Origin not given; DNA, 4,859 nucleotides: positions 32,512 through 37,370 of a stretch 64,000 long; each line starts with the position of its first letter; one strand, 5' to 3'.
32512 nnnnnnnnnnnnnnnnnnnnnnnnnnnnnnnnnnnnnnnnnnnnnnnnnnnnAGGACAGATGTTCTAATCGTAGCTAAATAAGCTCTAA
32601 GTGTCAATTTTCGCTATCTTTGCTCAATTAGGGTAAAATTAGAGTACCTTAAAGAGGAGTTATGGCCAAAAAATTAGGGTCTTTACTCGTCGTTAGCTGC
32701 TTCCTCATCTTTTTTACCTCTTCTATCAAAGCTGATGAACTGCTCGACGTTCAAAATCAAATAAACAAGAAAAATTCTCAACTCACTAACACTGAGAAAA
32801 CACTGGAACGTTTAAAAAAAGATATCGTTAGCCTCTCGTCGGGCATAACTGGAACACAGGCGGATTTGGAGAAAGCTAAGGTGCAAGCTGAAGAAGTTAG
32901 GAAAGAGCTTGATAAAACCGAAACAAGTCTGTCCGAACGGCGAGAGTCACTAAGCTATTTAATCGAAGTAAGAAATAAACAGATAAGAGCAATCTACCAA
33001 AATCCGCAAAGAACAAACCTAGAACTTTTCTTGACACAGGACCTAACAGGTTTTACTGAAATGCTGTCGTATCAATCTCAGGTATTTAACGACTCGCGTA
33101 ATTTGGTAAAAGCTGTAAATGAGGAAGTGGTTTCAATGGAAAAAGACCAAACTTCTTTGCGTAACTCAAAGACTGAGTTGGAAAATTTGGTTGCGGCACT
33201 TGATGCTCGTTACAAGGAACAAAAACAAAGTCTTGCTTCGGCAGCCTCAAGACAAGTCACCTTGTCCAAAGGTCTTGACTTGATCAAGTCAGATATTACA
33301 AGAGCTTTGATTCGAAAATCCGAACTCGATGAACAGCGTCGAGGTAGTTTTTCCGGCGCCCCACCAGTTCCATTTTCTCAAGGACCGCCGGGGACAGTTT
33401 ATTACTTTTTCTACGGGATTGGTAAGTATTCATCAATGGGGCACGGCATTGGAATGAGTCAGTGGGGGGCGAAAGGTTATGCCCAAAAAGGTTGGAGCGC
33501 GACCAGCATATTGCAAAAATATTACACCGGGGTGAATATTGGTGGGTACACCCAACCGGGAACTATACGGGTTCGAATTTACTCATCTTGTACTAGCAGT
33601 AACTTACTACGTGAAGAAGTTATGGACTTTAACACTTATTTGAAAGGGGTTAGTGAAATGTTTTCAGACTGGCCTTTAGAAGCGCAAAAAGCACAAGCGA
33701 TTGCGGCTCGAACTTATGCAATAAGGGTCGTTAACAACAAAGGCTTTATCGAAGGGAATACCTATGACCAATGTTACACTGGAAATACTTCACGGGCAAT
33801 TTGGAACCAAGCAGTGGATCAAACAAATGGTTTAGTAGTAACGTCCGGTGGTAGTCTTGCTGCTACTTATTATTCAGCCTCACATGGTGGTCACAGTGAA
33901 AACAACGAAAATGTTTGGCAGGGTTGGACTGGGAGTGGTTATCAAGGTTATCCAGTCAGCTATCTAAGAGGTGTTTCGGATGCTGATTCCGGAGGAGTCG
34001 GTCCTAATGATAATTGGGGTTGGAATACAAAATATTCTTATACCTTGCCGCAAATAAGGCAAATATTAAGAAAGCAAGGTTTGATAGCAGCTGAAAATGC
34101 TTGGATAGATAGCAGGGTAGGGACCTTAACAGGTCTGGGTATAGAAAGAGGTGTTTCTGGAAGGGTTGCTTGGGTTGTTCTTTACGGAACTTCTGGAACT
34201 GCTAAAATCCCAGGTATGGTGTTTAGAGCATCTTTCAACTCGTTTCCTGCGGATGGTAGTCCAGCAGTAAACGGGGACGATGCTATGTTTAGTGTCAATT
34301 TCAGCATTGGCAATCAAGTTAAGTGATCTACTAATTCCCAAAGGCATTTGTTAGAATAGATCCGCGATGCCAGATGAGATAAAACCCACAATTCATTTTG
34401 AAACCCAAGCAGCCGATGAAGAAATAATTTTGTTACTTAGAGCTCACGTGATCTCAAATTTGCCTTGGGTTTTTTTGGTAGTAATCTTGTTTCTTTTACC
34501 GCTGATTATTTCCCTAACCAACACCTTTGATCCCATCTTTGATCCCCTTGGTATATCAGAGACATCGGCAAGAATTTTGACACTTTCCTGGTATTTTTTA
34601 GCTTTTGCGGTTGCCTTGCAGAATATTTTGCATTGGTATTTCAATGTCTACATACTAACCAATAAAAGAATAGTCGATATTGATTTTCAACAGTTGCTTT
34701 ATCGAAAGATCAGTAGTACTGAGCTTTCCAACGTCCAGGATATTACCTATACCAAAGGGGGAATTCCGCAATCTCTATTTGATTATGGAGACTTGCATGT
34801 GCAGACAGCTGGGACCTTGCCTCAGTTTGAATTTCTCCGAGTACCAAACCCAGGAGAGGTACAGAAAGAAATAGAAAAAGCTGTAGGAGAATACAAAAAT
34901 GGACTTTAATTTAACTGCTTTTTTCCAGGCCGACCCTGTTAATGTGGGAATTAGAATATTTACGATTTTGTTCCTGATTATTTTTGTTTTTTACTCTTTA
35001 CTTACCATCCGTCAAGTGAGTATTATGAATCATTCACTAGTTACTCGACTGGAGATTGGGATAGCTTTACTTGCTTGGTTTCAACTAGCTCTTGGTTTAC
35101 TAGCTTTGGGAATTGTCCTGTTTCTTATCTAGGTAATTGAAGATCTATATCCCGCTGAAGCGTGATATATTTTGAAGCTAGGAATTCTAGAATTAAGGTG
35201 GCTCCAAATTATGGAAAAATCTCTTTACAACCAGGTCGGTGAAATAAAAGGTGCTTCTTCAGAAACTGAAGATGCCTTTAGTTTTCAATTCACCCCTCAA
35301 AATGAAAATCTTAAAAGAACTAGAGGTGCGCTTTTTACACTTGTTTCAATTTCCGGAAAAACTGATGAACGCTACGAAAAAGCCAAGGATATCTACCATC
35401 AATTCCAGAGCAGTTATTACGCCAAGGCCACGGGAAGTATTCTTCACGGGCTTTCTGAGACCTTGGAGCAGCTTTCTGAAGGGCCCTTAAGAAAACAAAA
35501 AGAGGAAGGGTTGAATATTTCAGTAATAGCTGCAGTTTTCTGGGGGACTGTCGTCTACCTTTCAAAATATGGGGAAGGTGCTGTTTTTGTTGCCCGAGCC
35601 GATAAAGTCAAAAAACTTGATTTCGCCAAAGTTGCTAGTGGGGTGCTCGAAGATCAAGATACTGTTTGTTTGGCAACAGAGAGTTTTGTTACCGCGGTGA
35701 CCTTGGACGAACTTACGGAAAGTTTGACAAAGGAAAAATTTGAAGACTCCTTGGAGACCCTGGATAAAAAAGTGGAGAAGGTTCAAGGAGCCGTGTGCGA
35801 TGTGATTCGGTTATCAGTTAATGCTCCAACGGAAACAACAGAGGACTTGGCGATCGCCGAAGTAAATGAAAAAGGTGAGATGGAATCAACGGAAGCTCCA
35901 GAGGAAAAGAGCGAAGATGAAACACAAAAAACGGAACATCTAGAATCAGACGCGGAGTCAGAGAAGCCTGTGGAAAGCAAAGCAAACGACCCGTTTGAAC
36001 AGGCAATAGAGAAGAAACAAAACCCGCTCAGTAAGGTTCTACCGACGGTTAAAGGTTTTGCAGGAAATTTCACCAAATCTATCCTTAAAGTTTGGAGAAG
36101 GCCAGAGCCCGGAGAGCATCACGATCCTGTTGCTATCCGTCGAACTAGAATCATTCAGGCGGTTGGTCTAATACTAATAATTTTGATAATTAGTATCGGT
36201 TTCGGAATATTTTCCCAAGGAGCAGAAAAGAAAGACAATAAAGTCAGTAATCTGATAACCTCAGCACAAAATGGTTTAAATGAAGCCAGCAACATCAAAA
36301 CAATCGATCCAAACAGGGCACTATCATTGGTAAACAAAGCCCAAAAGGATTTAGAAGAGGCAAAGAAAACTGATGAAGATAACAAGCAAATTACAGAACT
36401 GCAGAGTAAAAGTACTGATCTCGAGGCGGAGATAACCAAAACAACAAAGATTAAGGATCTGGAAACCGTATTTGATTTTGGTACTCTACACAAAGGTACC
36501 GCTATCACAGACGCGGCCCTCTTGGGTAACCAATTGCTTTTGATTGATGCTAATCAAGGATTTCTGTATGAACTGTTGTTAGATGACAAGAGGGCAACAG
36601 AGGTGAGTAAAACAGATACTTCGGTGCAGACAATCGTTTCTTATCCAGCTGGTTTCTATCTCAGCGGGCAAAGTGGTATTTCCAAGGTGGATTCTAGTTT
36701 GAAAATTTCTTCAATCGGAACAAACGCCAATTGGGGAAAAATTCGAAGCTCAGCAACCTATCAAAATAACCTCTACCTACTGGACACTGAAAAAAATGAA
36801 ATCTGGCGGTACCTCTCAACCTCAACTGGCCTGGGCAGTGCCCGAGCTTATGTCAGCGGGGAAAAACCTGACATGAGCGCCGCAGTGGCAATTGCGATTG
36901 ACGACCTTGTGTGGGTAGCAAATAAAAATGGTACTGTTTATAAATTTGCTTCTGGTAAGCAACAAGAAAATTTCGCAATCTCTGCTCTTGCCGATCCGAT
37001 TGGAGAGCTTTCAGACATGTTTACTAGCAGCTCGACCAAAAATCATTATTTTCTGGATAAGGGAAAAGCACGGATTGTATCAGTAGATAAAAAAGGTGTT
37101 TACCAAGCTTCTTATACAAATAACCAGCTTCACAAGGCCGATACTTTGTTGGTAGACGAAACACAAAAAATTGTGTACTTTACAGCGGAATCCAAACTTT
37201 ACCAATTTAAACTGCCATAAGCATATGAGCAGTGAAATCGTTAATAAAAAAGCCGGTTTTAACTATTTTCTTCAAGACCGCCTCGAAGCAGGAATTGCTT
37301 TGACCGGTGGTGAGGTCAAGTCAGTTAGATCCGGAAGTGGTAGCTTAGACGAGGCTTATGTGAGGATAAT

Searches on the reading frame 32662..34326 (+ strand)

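Call 5: search_protein_families(library=pfam, proteins=[window:32662-34326:+], max_evalue=1)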
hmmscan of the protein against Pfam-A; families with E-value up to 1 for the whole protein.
window:32662-34326:+ (554 aa): 11 families
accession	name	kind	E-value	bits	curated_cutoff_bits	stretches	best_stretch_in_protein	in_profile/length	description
PF08486.15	SpoIID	-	4.8e-14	53.2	23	1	319-394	9-96/97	Stage II sporulation protein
PF12795.12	MscS_porin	-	6.8e-06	26.3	34.4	1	29-98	82-151/238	Mechanosensitive ion channel porin domain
PF10805.13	DUF2730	-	0.04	14.5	24.9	1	15-82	23-92/102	Protein of unknown function (DUF2730)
PF06818.20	Fez1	-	0.045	14.6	34.4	1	21-189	27-154/199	Fez1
PF07889.17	DUF1664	-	0.046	14.2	34.6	1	141-214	32-105/124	Protein of unknown function (DUF1664)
PF07926.17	TPR_MLP1_2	-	0.21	12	36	1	39-98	57-116/129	TPR/MLP1/MLP2-like protein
PF06103.16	DUF948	-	0.32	11.6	37.2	1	8-88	10-72/89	Bacterial protein of unknown function (DUF948)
PF08317.16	Spc7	-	0.61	9.8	34.5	1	147-197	140-190/196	Spc7 kinetochore protein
PF07817.19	GLE1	-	0.68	9.6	24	0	29-60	26-58/250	GLE1-like protein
PF07303.18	Occludin_ELL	-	0.71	11.1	31.2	1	142-212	24-96/101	Occludin homology domain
PF25450.1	Rab11-FIP3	-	0.94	10.2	31.9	1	36-97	51-112/125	Rab11-FIP3-like domain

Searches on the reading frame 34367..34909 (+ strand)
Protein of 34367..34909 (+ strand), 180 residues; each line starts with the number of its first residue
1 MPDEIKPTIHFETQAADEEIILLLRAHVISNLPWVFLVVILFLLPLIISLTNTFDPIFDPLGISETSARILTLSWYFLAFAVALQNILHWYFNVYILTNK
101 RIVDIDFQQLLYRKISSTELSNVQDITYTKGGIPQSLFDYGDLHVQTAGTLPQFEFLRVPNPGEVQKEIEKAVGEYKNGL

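Call 54: search_protein_families(library=pfam, proteins=[window:34367-34909:+], max_evalue=0.001)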
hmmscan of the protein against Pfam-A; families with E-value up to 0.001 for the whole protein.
window:34367-34909:+ (180 aa): 1 family
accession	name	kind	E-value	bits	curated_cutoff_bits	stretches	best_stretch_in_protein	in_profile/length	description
PF03703.20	bPH_2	-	1.7e-05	25.4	22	1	110-169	19-78/78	Bacterial PH domain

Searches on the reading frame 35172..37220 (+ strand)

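Call 54: search_protein_families(library=pfam, proteins=[window:35172-37220:+], max_evalue=0.001)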
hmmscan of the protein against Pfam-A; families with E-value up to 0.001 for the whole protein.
window:35172-37220:+ (682 aa): 0 families

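Call 64: search_protein_families(library=pfam, proteins=[window:35172-37220:+], max_evalue=0.1)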
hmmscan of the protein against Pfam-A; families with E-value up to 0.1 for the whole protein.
window:35172-37220:+ (682 aa): 3 families
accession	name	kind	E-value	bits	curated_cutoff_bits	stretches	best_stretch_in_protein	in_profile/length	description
PF21642.2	SP_0191-like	-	0.0075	17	27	1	387-440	52-102/132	SP_0191-like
PF21544.3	PorZ_N_b_propeller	-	0.024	15.4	27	0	479-541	75-136/154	TSS9, PorZ, N-terminal beta-propeller domain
PF19193.6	Tectonin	-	0.074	12.9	30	0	501-598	105-185/216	Tectonin domain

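Call 97: search_protein_families(library=padloc, proteins=[window:35172-37220:+], max_evalue=0.01)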
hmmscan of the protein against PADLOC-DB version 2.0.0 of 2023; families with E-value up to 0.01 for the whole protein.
window:35172-37220:+ (682 aa): 0 families
